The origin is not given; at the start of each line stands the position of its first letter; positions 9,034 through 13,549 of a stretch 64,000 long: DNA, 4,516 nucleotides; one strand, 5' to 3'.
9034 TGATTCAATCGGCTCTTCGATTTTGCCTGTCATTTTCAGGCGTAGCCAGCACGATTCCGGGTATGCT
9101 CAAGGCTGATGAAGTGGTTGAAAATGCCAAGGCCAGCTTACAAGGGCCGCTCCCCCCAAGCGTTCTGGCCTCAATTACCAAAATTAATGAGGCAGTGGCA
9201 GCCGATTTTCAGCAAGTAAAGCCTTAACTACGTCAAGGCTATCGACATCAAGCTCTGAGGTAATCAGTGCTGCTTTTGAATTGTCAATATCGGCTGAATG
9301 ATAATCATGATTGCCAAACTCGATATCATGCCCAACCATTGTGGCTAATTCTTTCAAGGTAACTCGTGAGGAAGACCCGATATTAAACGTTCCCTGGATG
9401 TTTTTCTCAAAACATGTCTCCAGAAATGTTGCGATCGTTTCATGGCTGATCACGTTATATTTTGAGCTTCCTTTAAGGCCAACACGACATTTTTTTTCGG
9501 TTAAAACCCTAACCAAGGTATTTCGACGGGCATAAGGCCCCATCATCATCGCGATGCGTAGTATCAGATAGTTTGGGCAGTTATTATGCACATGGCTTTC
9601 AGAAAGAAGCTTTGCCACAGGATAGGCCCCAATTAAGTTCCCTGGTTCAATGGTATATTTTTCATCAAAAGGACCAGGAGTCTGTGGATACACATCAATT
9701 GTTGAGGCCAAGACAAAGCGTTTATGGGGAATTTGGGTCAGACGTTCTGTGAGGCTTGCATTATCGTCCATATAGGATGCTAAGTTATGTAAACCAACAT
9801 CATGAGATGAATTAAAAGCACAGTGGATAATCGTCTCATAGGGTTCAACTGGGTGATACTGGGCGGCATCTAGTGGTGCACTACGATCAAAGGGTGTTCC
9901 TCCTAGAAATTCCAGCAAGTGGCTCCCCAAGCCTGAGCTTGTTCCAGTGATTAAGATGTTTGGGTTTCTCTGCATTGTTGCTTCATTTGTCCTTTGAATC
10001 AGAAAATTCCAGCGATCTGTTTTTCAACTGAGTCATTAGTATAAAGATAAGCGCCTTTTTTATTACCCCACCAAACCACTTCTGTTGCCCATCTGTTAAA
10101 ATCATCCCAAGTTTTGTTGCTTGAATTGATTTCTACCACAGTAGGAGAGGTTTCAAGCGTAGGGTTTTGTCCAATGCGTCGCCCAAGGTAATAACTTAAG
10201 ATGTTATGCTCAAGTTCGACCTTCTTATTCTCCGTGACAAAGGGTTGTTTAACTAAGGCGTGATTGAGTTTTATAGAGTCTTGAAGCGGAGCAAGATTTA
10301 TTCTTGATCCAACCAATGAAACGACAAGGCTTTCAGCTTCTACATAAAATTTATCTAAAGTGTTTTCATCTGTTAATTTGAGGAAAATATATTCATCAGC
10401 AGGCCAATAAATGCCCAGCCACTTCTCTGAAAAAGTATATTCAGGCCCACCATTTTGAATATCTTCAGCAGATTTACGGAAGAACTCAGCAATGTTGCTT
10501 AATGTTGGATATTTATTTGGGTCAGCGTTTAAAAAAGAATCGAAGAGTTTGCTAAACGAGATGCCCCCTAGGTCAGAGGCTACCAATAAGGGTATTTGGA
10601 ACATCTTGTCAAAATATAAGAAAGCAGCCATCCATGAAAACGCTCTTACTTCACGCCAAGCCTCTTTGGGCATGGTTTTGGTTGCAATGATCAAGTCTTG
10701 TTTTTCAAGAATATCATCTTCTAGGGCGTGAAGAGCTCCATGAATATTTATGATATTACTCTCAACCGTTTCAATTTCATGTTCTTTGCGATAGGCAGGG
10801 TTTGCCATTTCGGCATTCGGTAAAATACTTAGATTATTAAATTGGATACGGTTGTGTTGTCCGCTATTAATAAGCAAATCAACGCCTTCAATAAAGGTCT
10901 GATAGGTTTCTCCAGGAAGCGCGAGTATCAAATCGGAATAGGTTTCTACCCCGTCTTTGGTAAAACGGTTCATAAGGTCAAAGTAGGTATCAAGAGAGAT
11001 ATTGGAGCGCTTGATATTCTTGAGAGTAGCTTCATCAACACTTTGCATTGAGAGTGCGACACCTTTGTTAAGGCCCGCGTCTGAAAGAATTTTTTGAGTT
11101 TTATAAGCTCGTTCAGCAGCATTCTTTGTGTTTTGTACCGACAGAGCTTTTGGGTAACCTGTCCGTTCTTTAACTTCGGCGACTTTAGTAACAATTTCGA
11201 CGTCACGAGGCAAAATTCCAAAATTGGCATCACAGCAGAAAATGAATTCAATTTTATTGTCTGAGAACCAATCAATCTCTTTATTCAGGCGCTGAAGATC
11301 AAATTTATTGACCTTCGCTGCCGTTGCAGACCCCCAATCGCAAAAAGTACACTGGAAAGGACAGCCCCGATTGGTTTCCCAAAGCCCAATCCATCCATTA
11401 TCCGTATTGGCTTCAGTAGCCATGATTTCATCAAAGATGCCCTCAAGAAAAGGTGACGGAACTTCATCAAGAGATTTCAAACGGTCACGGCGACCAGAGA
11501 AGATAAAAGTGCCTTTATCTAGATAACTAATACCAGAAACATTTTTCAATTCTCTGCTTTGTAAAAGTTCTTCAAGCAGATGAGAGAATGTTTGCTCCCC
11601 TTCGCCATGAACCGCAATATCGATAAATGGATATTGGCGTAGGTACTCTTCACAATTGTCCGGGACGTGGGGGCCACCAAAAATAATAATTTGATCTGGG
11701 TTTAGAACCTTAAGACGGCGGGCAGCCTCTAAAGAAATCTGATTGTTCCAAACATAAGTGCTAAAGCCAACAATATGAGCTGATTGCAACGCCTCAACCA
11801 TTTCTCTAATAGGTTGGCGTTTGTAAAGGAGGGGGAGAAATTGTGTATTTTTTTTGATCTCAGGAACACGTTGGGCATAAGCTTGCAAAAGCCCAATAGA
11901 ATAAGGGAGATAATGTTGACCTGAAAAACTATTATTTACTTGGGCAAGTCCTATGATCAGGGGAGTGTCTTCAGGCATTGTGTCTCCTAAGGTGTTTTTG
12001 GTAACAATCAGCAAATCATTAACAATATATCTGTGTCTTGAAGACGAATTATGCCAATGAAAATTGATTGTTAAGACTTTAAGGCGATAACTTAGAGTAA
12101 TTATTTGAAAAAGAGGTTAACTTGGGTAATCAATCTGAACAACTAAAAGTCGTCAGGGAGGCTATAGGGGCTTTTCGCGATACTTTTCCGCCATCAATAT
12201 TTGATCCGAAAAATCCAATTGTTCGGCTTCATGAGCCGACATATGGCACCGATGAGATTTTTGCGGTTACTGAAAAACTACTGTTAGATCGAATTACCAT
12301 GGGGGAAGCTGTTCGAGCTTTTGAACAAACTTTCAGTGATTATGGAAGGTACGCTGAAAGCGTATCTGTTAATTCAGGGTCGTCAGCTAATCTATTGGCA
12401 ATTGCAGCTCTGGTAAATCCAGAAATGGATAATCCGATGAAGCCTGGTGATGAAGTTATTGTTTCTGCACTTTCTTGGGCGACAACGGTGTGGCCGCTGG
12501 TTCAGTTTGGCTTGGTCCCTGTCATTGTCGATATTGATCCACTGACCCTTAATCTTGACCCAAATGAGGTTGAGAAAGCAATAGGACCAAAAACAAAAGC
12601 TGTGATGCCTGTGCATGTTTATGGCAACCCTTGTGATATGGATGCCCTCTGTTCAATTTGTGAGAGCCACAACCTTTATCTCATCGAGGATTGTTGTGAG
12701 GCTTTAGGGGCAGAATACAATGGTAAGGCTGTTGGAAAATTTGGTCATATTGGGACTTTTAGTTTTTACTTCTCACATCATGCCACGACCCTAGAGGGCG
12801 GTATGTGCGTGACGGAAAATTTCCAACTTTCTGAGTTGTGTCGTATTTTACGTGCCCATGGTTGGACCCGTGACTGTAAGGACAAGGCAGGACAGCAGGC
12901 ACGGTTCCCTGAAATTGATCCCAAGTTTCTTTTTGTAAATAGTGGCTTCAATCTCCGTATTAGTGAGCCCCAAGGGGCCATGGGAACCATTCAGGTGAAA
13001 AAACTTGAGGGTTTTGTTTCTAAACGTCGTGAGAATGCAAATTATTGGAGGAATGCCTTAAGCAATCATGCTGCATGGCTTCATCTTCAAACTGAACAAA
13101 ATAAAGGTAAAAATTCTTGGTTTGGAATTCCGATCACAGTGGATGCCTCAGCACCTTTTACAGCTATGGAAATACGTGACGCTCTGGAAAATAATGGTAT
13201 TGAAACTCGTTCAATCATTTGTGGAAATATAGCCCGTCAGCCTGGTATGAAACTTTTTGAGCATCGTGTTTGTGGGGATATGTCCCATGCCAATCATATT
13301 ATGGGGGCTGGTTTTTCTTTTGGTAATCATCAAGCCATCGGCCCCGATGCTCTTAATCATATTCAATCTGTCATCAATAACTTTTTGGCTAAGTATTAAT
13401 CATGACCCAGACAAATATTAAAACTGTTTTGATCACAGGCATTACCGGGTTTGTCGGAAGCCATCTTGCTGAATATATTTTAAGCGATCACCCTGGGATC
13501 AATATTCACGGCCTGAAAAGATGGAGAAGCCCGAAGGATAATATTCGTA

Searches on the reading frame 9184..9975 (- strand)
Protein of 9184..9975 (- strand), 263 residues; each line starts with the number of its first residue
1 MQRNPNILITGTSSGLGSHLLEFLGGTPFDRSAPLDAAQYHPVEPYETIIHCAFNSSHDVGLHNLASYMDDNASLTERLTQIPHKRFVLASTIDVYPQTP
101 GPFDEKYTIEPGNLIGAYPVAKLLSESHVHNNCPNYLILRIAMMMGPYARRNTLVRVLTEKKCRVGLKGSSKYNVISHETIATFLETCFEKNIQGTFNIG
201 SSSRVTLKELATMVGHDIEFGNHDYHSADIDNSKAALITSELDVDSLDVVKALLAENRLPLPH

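Call 65: search_protein_families(library=pfam, proteins=[window:9184-9975:-], max_evalue=0.0001)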
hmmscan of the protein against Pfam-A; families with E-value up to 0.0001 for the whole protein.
window:9184-9975:- (263 aa): 2 families
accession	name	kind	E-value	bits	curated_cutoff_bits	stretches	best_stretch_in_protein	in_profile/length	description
PF01370.27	Epimerase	-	1.8e-11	44.4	20.9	1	44-156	63-184/240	NAD dependent epimerase/dehydratase family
PF04321.23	RmlD_sub_bind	-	9.7e-07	28.6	27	1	7-212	3-225/287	RmlD substrate binding domain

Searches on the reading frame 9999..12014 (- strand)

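Call 34: search_protein_families(library=pfam, proteins=[window:9999-12014:-], max_evalue=0.00001)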
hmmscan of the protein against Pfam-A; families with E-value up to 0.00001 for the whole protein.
window:9999-12014:- (671 aa): 2 families
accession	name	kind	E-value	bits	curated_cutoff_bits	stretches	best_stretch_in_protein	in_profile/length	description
PF04055.27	Radical_SAM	-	7.5e-14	52.7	29.5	1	214-380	3-165/166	Radical SAM superfamily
PF02310.24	B12-binding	-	1.8e-10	41.1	32.1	1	70-146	44-120/121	B12 binding domain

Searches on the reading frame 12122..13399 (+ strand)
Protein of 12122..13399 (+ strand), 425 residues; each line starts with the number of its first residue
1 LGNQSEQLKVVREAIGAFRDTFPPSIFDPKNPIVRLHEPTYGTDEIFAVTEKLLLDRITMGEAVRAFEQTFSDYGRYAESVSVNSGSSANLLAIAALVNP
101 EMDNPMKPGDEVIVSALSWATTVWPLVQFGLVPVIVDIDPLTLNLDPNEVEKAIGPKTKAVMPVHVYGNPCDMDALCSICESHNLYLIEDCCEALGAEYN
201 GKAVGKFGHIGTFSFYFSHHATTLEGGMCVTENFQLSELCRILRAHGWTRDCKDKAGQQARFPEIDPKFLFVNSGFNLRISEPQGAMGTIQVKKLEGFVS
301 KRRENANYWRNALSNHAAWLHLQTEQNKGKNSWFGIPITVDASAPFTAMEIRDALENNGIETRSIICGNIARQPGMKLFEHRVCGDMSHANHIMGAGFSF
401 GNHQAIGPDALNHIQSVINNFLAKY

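Call 34: search_protein_families(library=pfam, proteins=[window:12122-13399:+], max_evalue=0.00001)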
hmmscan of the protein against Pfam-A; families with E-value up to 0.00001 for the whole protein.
window:12122-13399:+ (425 aa): 1 family
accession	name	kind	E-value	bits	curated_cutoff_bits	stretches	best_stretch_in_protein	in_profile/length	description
PF01041.23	DegT_DnrJ_EryC1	-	2.4e-90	303.8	19.8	1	43-416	5-357/360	DegT/DnrJ/EryC1/StrS aminotransferase family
